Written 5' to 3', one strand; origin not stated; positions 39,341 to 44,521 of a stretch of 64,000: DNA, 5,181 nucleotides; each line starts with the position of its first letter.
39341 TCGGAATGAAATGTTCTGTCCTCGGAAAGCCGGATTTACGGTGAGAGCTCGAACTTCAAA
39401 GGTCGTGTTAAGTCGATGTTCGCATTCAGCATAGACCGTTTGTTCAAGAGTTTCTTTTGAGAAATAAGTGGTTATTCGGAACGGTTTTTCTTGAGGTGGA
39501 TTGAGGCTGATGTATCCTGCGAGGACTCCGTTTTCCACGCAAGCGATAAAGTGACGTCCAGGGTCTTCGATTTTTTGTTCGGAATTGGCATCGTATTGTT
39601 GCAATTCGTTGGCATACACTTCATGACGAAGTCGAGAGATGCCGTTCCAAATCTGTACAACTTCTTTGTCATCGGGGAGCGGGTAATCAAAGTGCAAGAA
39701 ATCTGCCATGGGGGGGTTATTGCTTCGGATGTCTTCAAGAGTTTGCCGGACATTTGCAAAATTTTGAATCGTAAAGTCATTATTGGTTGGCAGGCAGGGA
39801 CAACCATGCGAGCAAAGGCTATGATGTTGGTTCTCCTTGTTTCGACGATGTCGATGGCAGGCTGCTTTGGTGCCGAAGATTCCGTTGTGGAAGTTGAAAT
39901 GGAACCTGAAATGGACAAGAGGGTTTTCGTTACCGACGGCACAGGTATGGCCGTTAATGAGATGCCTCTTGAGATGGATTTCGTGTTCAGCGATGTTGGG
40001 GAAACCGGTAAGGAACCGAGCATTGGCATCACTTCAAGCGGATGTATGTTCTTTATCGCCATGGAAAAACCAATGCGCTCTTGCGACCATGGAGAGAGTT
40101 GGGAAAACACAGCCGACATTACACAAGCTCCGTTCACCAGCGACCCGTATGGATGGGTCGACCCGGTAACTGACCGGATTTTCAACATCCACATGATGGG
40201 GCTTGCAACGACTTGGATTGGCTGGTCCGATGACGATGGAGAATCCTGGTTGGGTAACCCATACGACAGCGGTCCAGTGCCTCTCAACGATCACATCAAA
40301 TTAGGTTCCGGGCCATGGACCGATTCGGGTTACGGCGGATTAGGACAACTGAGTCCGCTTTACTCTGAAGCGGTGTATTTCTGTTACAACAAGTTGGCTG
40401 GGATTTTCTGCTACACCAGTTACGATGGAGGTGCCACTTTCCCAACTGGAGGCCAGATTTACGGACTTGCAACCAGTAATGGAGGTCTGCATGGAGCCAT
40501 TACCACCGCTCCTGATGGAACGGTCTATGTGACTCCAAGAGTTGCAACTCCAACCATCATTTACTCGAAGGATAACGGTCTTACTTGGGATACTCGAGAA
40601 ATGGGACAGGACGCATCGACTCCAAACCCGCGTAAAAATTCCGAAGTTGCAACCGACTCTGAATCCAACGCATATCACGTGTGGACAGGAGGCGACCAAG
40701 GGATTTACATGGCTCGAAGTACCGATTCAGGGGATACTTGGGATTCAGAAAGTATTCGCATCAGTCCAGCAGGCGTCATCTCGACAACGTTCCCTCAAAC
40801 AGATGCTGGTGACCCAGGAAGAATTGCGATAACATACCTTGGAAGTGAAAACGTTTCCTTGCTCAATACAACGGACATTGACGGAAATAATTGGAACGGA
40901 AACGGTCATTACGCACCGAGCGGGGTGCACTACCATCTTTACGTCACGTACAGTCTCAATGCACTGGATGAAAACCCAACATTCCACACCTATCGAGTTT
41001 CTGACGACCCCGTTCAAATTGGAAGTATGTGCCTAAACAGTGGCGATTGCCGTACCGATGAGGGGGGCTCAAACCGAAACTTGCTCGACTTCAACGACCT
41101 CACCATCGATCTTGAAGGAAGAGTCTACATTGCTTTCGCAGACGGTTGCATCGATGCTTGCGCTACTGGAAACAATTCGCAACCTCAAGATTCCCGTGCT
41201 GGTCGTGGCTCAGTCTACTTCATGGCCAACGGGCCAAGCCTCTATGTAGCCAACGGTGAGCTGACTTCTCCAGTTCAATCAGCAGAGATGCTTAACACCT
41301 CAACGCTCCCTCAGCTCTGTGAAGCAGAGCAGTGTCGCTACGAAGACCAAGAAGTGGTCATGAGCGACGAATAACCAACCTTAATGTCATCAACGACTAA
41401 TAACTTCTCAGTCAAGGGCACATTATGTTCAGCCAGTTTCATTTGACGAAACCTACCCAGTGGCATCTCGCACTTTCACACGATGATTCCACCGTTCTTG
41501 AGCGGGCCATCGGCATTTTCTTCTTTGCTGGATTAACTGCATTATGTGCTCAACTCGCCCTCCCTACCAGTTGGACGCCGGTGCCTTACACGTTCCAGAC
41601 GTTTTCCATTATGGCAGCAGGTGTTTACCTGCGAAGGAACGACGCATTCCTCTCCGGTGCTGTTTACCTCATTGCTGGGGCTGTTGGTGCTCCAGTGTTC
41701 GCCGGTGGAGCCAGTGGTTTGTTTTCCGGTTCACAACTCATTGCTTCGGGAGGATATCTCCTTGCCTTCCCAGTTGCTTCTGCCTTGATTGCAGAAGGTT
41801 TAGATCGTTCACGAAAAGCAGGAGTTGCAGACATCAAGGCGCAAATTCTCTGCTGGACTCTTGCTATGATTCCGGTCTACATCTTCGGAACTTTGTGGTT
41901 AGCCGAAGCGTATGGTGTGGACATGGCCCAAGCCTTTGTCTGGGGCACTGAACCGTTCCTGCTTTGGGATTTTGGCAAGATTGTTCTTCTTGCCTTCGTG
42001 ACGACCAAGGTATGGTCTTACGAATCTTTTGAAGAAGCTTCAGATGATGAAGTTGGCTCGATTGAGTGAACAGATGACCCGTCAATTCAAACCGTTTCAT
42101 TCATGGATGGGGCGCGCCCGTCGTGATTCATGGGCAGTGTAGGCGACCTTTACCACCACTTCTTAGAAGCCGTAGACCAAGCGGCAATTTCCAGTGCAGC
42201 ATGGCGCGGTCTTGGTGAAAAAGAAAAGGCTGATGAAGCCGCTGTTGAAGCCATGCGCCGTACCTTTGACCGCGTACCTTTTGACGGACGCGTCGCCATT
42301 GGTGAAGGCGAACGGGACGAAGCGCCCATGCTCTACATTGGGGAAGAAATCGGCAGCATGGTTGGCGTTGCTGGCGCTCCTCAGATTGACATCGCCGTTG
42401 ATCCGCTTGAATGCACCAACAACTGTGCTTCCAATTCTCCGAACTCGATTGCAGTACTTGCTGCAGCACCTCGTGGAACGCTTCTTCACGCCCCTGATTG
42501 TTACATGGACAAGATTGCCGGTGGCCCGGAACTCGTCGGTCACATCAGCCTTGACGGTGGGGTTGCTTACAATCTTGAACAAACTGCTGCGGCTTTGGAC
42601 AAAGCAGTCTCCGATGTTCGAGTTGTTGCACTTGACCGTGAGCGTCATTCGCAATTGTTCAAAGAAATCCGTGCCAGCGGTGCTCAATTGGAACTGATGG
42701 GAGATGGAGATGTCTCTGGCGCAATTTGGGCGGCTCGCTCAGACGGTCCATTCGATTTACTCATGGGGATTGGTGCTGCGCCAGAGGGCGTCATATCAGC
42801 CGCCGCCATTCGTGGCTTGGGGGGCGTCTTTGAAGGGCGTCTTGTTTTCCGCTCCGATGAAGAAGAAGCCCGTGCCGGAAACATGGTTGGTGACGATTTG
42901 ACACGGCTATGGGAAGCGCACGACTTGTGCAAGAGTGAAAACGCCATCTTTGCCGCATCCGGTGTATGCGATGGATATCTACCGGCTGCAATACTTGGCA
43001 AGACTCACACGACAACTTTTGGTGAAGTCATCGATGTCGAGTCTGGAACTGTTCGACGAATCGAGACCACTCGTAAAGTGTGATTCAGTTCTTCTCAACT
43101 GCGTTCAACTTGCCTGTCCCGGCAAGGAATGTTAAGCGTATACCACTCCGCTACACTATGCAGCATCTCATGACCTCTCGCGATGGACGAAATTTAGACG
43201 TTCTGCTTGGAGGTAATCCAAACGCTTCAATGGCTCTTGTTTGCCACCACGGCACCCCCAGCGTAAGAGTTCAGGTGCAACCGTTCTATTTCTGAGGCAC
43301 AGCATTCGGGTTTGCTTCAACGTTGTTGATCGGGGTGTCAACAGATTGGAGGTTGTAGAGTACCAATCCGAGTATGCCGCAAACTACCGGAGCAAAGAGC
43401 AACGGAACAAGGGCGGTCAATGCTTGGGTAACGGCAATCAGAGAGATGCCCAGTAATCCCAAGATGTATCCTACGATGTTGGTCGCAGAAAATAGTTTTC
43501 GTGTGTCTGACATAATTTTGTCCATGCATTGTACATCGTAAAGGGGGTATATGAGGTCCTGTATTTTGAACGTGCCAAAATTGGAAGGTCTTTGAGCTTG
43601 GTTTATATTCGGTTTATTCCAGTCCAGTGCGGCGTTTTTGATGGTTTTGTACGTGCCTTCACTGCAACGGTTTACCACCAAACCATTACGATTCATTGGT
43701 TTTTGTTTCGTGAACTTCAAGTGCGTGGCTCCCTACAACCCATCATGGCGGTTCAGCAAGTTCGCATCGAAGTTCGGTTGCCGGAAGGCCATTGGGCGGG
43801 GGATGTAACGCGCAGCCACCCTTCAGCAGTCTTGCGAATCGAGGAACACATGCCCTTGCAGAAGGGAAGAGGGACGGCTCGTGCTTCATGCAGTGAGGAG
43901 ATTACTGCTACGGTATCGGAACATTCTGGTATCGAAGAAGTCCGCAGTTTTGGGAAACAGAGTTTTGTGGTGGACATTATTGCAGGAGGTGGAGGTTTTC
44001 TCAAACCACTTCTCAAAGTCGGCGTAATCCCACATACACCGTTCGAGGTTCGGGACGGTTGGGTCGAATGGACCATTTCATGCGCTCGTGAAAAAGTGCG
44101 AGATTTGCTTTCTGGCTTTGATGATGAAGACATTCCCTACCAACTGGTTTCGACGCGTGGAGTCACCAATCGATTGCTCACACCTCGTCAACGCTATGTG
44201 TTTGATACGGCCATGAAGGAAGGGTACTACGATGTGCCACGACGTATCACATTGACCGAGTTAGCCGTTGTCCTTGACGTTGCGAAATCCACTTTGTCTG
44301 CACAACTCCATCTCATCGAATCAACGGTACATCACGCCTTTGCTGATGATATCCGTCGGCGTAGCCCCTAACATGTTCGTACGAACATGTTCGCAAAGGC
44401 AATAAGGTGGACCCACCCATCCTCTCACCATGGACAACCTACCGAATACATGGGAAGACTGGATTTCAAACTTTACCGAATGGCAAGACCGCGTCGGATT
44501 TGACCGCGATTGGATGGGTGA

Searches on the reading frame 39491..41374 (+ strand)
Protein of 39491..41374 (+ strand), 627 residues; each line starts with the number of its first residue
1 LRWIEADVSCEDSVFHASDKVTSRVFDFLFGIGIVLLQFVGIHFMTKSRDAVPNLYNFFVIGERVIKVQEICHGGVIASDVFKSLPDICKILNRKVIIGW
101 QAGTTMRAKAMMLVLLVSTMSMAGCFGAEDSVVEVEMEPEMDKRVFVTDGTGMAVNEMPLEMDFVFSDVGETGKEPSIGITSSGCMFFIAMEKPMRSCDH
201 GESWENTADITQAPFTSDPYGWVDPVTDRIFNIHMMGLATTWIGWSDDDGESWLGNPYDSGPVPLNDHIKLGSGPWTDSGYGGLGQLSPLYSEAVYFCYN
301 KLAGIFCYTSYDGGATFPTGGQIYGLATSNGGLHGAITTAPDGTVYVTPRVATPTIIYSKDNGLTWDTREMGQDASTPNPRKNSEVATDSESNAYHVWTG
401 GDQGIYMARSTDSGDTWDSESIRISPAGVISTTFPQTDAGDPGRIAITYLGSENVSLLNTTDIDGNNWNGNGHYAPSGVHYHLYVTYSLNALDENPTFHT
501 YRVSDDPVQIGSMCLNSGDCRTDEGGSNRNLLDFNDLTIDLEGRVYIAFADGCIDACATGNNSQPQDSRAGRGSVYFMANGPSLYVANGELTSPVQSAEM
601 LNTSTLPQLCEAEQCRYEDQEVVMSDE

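Call 16: search_protein_families(library=pfam, proteins=[window:39491-41374:+], max_evalue=0.001)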
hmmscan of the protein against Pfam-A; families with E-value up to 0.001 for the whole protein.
window:39491-41374:+ (627 aa): 2 families
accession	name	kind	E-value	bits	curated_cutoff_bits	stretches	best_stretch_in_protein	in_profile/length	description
PF13088.12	BNR_2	-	1.9e-06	27.9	31.4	0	288-418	126-249/277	BNR repeat-like domain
PF15902.12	Sortilin-Vps10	-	0.0003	20.1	33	0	308-419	4-111/446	Sortilin, neurotensin receptor 3,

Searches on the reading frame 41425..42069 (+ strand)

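Call 16: search_protein_families(library=pfam, proteins=[window:41425-42069:+], max_evalue=0.001)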
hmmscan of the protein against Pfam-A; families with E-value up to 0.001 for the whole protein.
window:41425-42069:+ (214 aa): 1 family
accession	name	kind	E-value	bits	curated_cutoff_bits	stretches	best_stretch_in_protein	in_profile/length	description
PF02632.19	BioY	-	4e-29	101.8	25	1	51-197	2-139/140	BioY family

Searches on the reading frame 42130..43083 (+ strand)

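Call 16: search_protein_families(library=pfam, proteins=[window:42130-43083:+], max_evalue=0.001)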
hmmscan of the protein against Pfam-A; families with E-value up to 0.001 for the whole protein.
window:42130-43083:+ (317 aa): 1 family
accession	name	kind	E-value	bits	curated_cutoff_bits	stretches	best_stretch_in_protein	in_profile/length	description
PF03320.18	FBPase_glpX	-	1.2e-106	356.5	27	1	7-314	3-306/307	Bacterial fructose-1,6-bisphosphatase, glpX-encoded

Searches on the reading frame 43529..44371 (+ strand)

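Call 16: search_protein_families(library=pfam, proteins=[window:43529-44371:+], max_evalue=0.001)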
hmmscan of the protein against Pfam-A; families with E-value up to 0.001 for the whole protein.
window:43529-44371:+ (280 aa): 1 family
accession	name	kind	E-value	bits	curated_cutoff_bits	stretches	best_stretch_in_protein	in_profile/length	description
PF04967.18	HTH_10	-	1.3e-13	50.9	23.1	1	217-267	1-51/53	HTH DNA binding domain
